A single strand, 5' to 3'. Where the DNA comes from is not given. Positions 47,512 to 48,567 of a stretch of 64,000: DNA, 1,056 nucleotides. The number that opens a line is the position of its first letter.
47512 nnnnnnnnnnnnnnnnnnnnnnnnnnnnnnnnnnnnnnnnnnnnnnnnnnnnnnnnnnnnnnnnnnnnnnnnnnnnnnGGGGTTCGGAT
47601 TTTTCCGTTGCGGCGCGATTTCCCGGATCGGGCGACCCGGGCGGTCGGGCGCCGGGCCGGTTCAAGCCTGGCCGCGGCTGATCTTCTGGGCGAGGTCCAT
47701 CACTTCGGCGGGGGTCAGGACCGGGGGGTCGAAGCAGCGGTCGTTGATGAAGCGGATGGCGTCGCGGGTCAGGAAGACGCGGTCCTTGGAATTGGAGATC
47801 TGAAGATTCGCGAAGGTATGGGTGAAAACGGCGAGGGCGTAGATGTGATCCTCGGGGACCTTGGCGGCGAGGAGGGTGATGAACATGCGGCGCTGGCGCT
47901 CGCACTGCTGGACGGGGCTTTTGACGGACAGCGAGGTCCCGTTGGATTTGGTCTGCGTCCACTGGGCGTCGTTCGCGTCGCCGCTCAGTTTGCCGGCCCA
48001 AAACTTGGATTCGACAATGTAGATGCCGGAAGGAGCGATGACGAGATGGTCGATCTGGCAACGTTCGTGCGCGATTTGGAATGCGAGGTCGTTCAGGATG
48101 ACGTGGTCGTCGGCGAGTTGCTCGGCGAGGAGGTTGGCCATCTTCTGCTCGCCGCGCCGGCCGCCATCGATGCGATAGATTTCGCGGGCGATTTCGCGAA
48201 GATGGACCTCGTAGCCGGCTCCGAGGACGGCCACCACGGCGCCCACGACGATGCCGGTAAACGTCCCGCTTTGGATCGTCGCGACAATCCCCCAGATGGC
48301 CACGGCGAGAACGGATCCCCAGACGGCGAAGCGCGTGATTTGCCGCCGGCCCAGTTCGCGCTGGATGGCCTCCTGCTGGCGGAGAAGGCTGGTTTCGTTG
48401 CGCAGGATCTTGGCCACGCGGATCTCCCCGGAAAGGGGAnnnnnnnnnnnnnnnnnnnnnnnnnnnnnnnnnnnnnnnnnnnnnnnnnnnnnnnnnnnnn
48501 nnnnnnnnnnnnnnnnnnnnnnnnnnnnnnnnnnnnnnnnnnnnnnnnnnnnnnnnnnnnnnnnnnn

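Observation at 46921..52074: Minus-strand five-gene module: secreted deaminase-fold protein, 6xTRAM membrane protein, two membrane NERD paralogs, P-loop kinase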

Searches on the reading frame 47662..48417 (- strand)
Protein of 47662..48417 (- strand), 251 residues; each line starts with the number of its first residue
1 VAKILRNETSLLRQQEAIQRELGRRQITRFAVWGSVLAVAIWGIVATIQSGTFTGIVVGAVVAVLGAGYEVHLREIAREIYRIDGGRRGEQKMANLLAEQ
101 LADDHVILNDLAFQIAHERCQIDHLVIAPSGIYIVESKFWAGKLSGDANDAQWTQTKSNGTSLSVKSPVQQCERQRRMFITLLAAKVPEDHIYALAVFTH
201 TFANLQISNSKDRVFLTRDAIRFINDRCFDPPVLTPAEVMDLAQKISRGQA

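Call 3: search_protein_families(library=pfam, proteins=[window:47662-48417:-], max_evalue=0.1)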
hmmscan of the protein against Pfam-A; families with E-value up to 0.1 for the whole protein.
window:47662-48417:- (251 aa): 2 families
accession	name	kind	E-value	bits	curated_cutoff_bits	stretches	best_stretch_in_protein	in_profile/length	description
PF08378.17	NERD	-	8.1e-24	84.7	22.1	1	86-199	2-111/111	Nuclease-related domain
PF19744.4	DUF6232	-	0.0079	17.1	27.4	1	23-92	28-95/117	Family of unknown function (DUF6232)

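Call 4: search_protein_families(library=padloc, proteins=[window:47662-48417:-], max_evalue=0.1)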
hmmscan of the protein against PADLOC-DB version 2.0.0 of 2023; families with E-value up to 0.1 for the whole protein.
window:47662-48417:- (251 aa): 6 families
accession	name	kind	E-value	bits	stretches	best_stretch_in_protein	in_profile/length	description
PDLC02512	PglW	-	3e-08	30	1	121-189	51-116/1403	PglW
PDLC02513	PglW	-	4.1e-05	19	1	88-221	14-146/1413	PglW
PDLC01087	C3a187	-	4.5e-05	20.5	1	89-197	18-122/559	NERD+UvrD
PDLC03921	MkoA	-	8.5e-05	18.4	1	118-226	43-151/1607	-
PDLC04470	PDC-M16A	-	0.0063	12.7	1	81-154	6-81/895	-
PDLC04914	PDC-S11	-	0.019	12.2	1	14-120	155-262/314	-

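Call 5: search_protein_families(library=ncbifam, proteins=[window:47662-48417:-], max_evalue=0.1)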
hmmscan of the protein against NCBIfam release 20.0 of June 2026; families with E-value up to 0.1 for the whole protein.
window:47662-48417:- (251 aa): 2 families
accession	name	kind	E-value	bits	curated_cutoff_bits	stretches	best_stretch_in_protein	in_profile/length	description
NF047741.1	antiphage_MADS6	equivalog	6e-15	54.8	460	1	88-227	13-152/612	methylation-associated defense system protein kinase MAD6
NF033442.0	BREX_PglW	equivalog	2.6e-09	35.4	990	1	122-219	49-133/1391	BREX system serine/threonine kinase PglW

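Call 6: find_encoding_contigs(protein=window:47662-48417:-, flank=10000, max_places=10)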
Protein window:47662-48417:- (251 aa): no gene with exactly this product is on record in the collection.

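Call 8: find_homologous_proteins(query=window:47662-48417:-, max_evalue=0.00001)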
Query window:47662-48417:- (251 aa): 154 proteins with E <= 0.00001 among 2802 candidates; the best 120 are listed.
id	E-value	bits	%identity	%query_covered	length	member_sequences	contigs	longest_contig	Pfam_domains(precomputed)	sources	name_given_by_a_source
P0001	5.9e-161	551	100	100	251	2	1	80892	PF08378.18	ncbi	-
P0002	3.0e-135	467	82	100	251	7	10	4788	PF08378.18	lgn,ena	-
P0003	5.8e-131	453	82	100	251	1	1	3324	PF08378.18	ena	-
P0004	4.2e-128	444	79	100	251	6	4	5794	PF08378.18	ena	-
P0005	6.8e-126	436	78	100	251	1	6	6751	PF08378.18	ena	-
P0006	2.2e-124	431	77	100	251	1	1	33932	PF08378.18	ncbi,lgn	ncbi:MAG: nuclease-related domain-containing protein [Kiritimatiellia bacterium]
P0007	4.1e-124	430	76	100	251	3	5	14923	PF08378.18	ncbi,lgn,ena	-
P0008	1.1e-122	426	76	100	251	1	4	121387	PF08378.18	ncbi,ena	-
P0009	1.9e-121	422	76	100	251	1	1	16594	PF08378.18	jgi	jgi:hypothetical protein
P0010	3.3e-121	421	74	100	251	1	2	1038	PF08378.18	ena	-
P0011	1.4e-119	416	74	100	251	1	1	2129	PF08378.18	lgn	-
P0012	1.7e-119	415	74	100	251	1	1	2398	PF08378.18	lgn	-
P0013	2.2e-119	415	75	100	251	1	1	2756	PF08378.18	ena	-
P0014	1.5e-118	412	74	100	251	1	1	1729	PF08378.18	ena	-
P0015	2.3e-118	412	75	100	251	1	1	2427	PF08378.18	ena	-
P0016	3.0e-118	411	74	100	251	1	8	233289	PF08378.18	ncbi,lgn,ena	-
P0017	4.0e-118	411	74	100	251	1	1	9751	PF08378.18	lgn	-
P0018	7.7e-118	410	75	100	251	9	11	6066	PF08378.18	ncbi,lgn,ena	-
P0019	1.0e-117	410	72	100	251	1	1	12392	PF08378.18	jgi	jgi:hypothetical protein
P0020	1.2e-117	409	73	100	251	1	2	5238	PF08378.18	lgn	-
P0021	1.4e-117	409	73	100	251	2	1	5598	PF08378.18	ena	-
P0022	5.5e-117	407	75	100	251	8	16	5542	PF08378.18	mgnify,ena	mgnify:FL=1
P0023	6.7e-117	407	72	100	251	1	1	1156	PF08378.18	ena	-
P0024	2.9e-116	405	73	100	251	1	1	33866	PF08378.18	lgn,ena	-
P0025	3.7e-116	404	73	100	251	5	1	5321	PF08378.18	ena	-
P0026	4.9e-116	404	73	100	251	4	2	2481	PF08378.18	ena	-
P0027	5.0e-116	404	72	100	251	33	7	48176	PF08378.18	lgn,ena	-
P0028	2.1e-115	402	73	100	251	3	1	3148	PF08378.18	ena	-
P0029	5.1e-115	401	73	100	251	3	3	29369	PF08378.18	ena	-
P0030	3.3e-113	395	70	100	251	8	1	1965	PF08378.18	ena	-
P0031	5.9e-113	394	72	100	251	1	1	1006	PF08378.18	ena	-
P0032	1.4e-112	393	70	100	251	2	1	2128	PF08378.18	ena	-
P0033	1.6e-112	393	72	100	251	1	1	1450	PF08378.18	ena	-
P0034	3.1e-112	392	71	100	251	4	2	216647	PF08378.18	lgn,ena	-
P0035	3.8e-112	391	71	100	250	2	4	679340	PF08378.18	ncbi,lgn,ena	-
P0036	5.8e-112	391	70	100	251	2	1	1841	PF08378.18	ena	-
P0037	6.5e-112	391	73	100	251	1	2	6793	PF08378.18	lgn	-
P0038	7.3e-112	390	73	100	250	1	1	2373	PF08378.18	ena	-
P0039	1.2e-111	390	71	100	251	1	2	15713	PF08378.18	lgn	-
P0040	1.7e-111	389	73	100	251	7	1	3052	PF08378.18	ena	-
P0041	1.8e-111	389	71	100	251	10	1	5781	PF08378.18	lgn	-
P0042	1.9e-111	389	69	100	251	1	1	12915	PF08378.18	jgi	jgi:hypothetical protein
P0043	2.3e-111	389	71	100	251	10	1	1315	PF08378.18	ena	-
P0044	1.0e-110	387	71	100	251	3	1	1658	PF08378.18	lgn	-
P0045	1.0e-110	387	70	100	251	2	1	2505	PF08378.18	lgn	-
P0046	1.6e-110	386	71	100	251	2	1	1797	PF08378.18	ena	-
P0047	2.1e-110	386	70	100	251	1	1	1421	PF08378.18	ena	-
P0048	3.1e-110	385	69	100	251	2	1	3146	PF08378.18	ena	-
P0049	3.7e-110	385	69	100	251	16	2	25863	PF08378.18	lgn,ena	-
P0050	6.6e-110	384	70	100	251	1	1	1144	PF08378.18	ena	-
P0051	4.3e-109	381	70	100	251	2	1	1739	PF08378.18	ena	-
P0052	1.8e-108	379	70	100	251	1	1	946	PF08378.18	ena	-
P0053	1.8e-108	379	70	100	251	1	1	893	PF08378.18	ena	-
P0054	2.3e-108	379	70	100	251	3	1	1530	PF08378.18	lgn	-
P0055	2.4e-108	379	67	100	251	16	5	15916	PF08378.18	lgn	-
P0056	2.7e-108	379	69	100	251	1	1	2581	PF08378.18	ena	-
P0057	4.7e-108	378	68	100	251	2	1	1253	PF08378.18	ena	-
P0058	4.7e-108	378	70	100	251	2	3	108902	PF08378.18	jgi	jgi:hypothetical protein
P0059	5.0e-108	378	70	100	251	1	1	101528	PF08378.18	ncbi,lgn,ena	-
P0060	1.2e-107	377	70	100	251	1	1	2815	PF08378.18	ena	-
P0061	1.3e-107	376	71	100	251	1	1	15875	PF08378.18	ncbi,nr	ncbi:MAG: NERD domain-containing protein [Opitutae bacterium]|nr:NERD domain-containing protein [Opi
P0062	1.5e-107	376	69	100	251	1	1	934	PF08378.18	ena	-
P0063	2.0e-107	376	70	100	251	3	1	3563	PF08378.18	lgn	-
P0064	2.2e-107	376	71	100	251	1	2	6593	PF08378.18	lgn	-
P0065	3.8e-107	375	68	100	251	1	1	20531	PF08378.18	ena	-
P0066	5.5e-107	374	69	100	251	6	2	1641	PF08378.18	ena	-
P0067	7.6e-107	374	69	100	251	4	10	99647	PF08378.18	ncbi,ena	-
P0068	8.8e-107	374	67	100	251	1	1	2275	PF08378.18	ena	-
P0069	1.1e-106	373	72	92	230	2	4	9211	PF08378.18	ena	-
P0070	2.1e-106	373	69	100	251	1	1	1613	PF08378.18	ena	-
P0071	2.3e-106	372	67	100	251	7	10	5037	PF08378.18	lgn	-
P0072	3.6e-106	372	69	100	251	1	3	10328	PF08378.18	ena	-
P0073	3.8e-106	372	69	100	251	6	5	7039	PF08378.18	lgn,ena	-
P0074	4.4e-106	371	67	100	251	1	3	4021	PF08378.18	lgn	-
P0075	6.0e-106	371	68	100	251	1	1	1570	PF08378.18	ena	-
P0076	7.1e-106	371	68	100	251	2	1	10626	PF08378.18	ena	-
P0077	9.3e-106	370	66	100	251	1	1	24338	PF08378.18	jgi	jgi:hypothetical protein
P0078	1.1e-105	370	69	100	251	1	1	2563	PF08378.18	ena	-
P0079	1.3e-105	370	66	100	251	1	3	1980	PF08378.18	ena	-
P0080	6.0e-105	368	67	100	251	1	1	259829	PF08378.18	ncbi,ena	-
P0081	9.1e-105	367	69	100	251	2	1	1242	PF08378.18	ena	-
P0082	1.3e-104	367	68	100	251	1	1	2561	PF08378.18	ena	-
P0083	1.4e-104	367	67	100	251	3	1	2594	PF08378.18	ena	-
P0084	1.8e-104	366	69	100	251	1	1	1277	PF08378.18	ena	-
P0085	2.3e-104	366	68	100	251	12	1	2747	PF08378.18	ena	-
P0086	2.8e-104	366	65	100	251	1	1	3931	PF08378.18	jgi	jgi:hypothetical protein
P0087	4.0e-104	365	68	100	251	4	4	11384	PF08378.18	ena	-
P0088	7.1e-104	364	67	100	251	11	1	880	PF08378.18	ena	-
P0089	8.0e-104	364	67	100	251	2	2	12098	PF08378.18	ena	-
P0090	9.3e-104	364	67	100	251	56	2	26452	PF08378.18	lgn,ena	-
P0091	9.6e-104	364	67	100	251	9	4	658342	PF08378.18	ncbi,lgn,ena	-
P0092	2.5e-103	362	66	100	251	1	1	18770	PF08378.18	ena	-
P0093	3.1e-103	362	65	100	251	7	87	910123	PF08378.18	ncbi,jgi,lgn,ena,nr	ncbi:MAG TPA: nuclease-related domain-containing protein [Kiritimatiellia bacterium]|jgi:hypothetica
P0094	3.8e-103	362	65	100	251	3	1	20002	PF08378.18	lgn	-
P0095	4.2e-103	362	67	100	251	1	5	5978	PF08378.18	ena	-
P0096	8.2e-103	361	65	100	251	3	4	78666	PF08378.18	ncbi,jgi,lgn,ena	-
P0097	8.6e-103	361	68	100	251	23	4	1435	PF08378.18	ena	-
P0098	1.1e-102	360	67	100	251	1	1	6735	PF08378.18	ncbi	ncbi:MAG: nuclease-related domain-containing protein [Kiritimatiellia bacterium]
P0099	1.5e-102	360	66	100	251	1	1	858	PF08378.18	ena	-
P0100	7.0e-102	358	66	100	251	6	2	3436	PF08378.18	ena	-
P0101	1.3e-101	357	66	100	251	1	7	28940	PF08378.18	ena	-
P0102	1.6e-101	357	65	100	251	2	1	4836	PF08378.18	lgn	-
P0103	1.1e-100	354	64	100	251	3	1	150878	PF08378.18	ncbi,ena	-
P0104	3.9e-100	352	64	100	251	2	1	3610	PF08378.18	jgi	jgi:hypothetical protein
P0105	1.1e-99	351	66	100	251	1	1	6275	PF08378.18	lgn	-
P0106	1.1e-98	347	68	90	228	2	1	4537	PF08378.18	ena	-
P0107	1.4e-98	347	65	100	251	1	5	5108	PF08378.18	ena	-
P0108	3.5e-98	346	63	100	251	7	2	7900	PF08378.18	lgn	-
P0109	4.6e-98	345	61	100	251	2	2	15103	PF08378.18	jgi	-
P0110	4.9e-98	345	63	100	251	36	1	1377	PF08378.18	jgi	-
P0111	1.0e-97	344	62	100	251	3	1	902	PF08378.18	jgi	-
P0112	1.2e-96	341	62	100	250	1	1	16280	PF08378.18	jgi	-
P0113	2.8e-94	333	60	100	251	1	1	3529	PF08378.18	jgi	-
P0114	9.9e-94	331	61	100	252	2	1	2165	PF08378.18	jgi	jgi:hypothetical protein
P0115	5.7e-93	329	57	100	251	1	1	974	PF08378.18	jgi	jgi:nuclease-like protein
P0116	1.8e-92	327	60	100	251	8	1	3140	PF08378.18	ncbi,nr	ncbi:MAG: nuclease-related domain-containing protein [Kiritimatiellae bacterium]|nr:nuclease-related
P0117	1.8e-91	324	61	100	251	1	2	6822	PF08378.18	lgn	-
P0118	1.7e-90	320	57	100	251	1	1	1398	PF08378.18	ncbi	-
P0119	3.8e-89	316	57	100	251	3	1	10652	PF08378.18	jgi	-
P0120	6.9e-89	315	58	100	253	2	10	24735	PF08378.18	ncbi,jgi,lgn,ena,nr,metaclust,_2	ncbi:MAG: NERD domain-containing protein [Lentisphaerae bacterium]|jgi:hypothetical protein|nr:NERD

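Call 9: find_encoding_contigs(protein=P0093, flank=10000, max_places=3)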
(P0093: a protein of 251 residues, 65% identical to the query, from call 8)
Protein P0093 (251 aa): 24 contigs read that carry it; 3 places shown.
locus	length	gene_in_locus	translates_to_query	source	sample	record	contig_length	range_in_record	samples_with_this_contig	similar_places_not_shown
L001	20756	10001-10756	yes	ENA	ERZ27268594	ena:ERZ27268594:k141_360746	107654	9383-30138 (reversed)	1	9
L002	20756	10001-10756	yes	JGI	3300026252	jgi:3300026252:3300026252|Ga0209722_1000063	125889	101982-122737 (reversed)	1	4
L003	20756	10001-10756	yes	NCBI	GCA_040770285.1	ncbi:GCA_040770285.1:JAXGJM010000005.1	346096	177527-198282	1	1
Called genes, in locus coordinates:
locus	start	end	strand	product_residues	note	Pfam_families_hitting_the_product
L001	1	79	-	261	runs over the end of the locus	PF00977:His_biosynth, PF02581:TMP-TENI (faint), PF03060:NMO (faint), PF05690:ThiG (faint)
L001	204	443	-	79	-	PF11154:DUF2934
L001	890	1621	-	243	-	PF22935:RM44_endonuclase (faint), PF14622:Ribonucleas_3_3, PF00636:Ribonuclease_3, PF00035:dsrm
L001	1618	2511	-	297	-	PF02899:Phage_int_SAM_1, PF13495:Phage_int_SAM_4 (weak), PF00589:Phage_integrase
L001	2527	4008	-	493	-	PF02789:Peptidase_M17_N, PF00883:Peptidase_M17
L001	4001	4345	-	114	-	-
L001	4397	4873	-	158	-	-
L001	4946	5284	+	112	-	PF20586:DUF6788 (weak)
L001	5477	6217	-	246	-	PF00977:His_biosynth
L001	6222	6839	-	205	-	PF00117:GATase, PF07685:GATase_3 (weak)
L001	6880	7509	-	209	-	PF00475:IGPD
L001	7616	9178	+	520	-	PF01938:TRAM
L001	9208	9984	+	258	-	-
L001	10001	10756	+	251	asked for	PF08378:NERD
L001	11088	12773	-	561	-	PF02502:LacAB_rpiB, PF00464:SHMT, PF01212:Beta_elim_lyase, PF00155:Aminotran_1_2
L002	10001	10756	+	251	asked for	PF08378:NERD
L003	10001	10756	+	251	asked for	PF08378:NERD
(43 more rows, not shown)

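Call 10: find_encoding_contigs(protein=P0120, flank=10000, max_places=3)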
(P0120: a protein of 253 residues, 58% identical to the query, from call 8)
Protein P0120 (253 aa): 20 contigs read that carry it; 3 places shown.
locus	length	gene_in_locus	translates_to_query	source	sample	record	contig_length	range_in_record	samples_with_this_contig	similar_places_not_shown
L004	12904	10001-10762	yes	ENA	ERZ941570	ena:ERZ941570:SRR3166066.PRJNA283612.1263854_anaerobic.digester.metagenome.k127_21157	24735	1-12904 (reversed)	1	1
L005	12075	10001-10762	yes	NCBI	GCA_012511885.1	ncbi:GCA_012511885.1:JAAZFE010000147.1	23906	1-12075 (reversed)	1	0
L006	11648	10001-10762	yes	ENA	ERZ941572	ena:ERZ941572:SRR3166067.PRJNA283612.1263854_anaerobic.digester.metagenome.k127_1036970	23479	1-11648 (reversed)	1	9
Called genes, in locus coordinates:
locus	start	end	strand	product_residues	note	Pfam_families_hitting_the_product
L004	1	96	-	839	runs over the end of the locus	PF07719:TPR_2 (faint), PF09976:TPR_21 (faint), PF13174:TPR_6 (faint), PF13428:TPR_14 (faint), PF13525:YfiO (faint), PF14559:TPR_19 (faint), PF13424:TPR_12 (faint), PF13432:TPR_16 (weak), +2 more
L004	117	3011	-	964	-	PF00005:ABC_tran (faint), PF02463:SMC_N (faint), PF13191:AAA_16 (faint), PF13304:AAA_21 (faint), PF13555:AAA_29 (faint), PF20703:nSTAND1 (faint), PF17760:UvrA_inter, PF17755:UvrA_DNA-bind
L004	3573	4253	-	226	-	PF00072:Response_reg, PF00196:GerE, PF08281:Sigma70_r4_2 (faint)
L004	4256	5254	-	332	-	PF01210:NAD_Gly3P_dh_N, PF07479:NAD_Gly3P_dh_C, PF20618:GPD_NAD_C_bact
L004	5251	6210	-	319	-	PF04204:HTS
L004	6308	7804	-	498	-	PF04055:Radical_SAM, PF06968:BATS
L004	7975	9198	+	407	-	PF01938:TRAM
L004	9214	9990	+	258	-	PF08378:NERD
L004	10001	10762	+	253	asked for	PF08378:NERD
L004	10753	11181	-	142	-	-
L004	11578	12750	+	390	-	PF01609:DDE_Tnp_1, PF13701:DDE_Tnp_1_4 (weak)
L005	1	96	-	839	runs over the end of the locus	PF07719:TPR_2 (faint), PF09976:TPR_21 (faint), PF13174:TPR_6 (faint), PF13428:TPR_14 (faint), PF13525:YfiO (faint), PF14559:TPR_19 (faint), PF13424:TPR_12 (faint), PF13432:TPR_16 (weak), +2 more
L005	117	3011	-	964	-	PF00005:ABC_tran (faint), PF02463:SMC_N (faint), PF13191:AAA_16 (faint), PF13304:AAA_21 (faint), PF13555:AAA_29 (faint), PF20703:nSTAND1 (faint), PF17760:UvrA_inter, PF17755:UvrA_DNA-bind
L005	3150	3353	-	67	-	-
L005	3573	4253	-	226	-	PF00072:Response_reg, PF00196:GerE, PF08281:Sigma70_r4_2 (faint)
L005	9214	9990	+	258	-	PF08378:NERD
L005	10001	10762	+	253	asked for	PF08378:NERD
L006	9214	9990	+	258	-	PF08378:NERD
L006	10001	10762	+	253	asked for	PF08378:NERD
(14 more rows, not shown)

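Call 11: find_encoding_contigs(protein=P0035, flank=10000, max_places=2)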
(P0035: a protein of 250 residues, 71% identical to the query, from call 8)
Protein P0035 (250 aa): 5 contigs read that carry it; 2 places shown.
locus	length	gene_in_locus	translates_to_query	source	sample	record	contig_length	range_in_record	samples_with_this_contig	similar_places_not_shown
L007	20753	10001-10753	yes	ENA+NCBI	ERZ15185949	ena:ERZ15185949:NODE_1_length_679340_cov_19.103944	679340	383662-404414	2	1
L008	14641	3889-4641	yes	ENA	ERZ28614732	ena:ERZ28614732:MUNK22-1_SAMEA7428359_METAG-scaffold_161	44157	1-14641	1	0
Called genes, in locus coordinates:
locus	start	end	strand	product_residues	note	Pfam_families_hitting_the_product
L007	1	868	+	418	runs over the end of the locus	PF00578:AhpC-TSA (weak), PF08534:Redoxin (weak), PF00085:Thioredoxin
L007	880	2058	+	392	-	PF04932:Wzy_C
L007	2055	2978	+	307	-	PF00535:Glycos_transf_2, PF10111:Glyco_tranf_2_2, PF13641:Glyco_tranf_2_3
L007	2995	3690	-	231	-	PF00072:Response_reg, PF00196:GerE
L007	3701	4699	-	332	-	PF01210:NAD_Gly3P_dh_N, PF07479:NAD_Gly3P_dh_C, PF20618:GPD_NAD_C_bact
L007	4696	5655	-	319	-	PF04204:HTS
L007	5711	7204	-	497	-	PF04055:Radical_SAM, PF06968:BATS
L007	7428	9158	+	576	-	-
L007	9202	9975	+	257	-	PF08378:NERD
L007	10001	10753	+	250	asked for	PF08378:NERD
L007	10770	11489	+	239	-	PF02811:PHP, PF13263:PHP_C (weak)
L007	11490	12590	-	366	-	PF00614:PLDc (faint), PF07894:SACK1 (weak), PF11495:TrmB_EBD_N (faint), PF13091:PLDc_2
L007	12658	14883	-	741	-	PF17764:PriA_3primeBD, PF00270:DEAD, PF04851:ResIII, PF18319:Zn_ribbon_PriA, PF00271:Helicase_C, PF18074:PriA_C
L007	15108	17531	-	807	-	PF01315:Ald_Xan_dh_C, PF02738:MoCoBD_1, PF20256:MoCoBD_2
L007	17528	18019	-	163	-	PF00111:Fer2, PF01799:Fer2_2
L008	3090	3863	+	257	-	PF08378:NERD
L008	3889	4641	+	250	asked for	PF08378:NERD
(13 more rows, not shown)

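Call 13: find_encoding_contigs(protein=P0001, flank=10000, max_places=2)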
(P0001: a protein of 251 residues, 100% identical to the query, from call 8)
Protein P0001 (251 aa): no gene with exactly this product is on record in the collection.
